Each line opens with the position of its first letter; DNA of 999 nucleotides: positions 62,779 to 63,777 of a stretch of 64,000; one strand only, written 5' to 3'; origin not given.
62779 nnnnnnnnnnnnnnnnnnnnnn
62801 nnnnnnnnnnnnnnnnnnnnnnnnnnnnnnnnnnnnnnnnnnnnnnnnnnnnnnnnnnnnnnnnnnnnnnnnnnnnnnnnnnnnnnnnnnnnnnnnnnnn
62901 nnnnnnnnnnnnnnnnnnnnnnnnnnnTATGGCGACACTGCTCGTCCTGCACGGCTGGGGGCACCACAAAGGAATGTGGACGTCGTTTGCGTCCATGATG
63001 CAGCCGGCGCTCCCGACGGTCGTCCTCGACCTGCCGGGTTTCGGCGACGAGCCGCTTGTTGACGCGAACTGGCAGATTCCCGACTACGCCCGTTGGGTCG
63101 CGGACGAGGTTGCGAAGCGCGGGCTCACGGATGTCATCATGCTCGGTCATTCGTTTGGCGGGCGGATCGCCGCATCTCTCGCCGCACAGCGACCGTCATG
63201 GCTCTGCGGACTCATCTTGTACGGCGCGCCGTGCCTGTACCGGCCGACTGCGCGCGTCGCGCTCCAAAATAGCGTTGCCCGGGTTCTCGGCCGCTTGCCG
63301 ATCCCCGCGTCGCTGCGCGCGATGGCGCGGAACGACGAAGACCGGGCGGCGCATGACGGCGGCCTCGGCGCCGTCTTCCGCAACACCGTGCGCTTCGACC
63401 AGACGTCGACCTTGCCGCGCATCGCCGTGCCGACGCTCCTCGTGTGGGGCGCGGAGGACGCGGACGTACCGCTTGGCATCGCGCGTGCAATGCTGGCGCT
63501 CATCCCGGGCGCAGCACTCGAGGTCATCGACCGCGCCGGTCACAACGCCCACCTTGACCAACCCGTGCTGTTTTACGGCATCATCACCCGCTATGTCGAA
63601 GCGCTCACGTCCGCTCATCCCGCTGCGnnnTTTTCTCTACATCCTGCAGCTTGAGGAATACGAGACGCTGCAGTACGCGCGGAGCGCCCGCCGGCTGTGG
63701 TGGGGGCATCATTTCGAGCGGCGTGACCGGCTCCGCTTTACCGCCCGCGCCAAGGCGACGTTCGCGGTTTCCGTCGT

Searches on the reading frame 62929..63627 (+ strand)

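Call 51: search_protein_families(library=pfam, proteins=[window:62929-63627:+], max_evalue=0.001)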
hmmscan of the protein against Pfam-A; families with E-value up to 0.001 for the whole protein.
window:62929-63627:+ (233 aa): 3 families
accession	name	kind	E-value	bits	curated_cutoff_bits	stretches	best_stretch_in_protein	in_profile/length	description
PF00561.26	Abhydrolase_1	-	6e-22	78.9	25.8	2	3-103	2-104/245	alpha/beta hydrolase fold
PF12697.13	Abhydrolase_6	-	1.6e-20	75.1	26.3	1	4-214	1-213/217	Alpha/beta hydrolase family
PF12146.15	Hydrolase_4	-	1.6e-14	54.2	27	1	2-211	5-238/239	Serine aminopeptidase, S33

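Call 86: search_protein_families(library=ncbifam, proteins=[window:62929-63627:+], max_evalue=0.01)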
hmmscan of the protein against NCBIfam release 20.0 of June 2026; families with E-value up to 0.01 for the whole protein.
window:62929-63627:+ (233 aa): 29 families (the best 25 are shown)
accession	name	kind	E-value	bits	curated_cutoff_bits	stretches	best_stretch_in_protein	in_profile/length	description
TIGR03695.1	menH_SHCHC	equivalog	6.6e-25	88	208.55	2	2-100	3-104/252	2-succinyl-6-hydroxy-2,4-cyclohexadiene-1-carboxylate synthase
NF011457.0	PRK14875.1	equivalog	8.2e-23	81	307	2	3-97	134-228/372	acetoin dehydrogenase dihydrolipoyllysine-residue acetyltransferase subunit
NF051488.1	bifunc_PcaDC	exception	2.1e-22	79.8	390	1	3-225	14-252/375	bifunctional 3-oxoadipate enol-lactonase/4-carboxymuconolactone decarboxylase PcaDC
NF051487.1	bifunc_PcaCD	exception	1.4e-21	77.1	430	2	151-224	339-412/413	bifunctional 4-carboxymuconolactone decarboxylase/3-oxoadipate enol-lactonase PcaCD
TIGR01738.1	bioH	equivalog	2e-20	73.5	206.95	2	3-103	6-102/245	pimeloyl-ACP methyl ester esterase BioH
NF058580.1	lipase_V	equivalog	2.7e-20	73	300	1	3-201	27-217/230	EstV family lipase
TIGR02427.1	protocat_pcaD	equivalog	5.5e-20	71.8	255.85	2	156-223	183-250/251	3-oxoadipate enol-lactonase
NF008340.0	PRK11126.1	equivalog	2e-16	60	261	2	2-100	15-112/255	2-succinyl-6-hydroxy-2,4-cyclohexadiene-1-carboxylate synthase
TIGR03056.1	bchO_mg_che_rel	equivalog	4.2e-16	58.8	172.55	2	160-224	214-278/278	alpha/beta fold hydrolase BchO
NF045632.1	hydroxlase_HsaD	equivalog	1.8e-14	53.4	400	2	163-222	228-287/290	4,5:9,10-diseco-3-hydroxy-5,9,17-trioxoandrosta-1(10),2-diene-4-oate hydrolase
NF050089.1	i_nPHAscl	equivalog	1e-12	47.7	300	1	3-98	20-115/288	intracellular short-chain-length polyhydroxyalkanoate depolymerase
TIGR01250.1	pro_imino_pep_2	subfamily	1.7e-11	44.2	167.65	1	155-223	220-287/288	proline iminopeptidase-family hydrolase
TIGR03611.1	RutD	equivalog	3e-10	39.9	238.5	2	3-98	15-111/258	pyrimidine utilization protein D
NF007674.0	PRK10349.1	equivalog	8.2e-10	38.7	449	1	3-103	15-111/256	pimeloyl-ACP methyl ester esterase BioH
NF045948.1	ProImpepThrmp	equivalog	4e-09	36.3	500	2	3-98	27-126/291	proline iminopeptidase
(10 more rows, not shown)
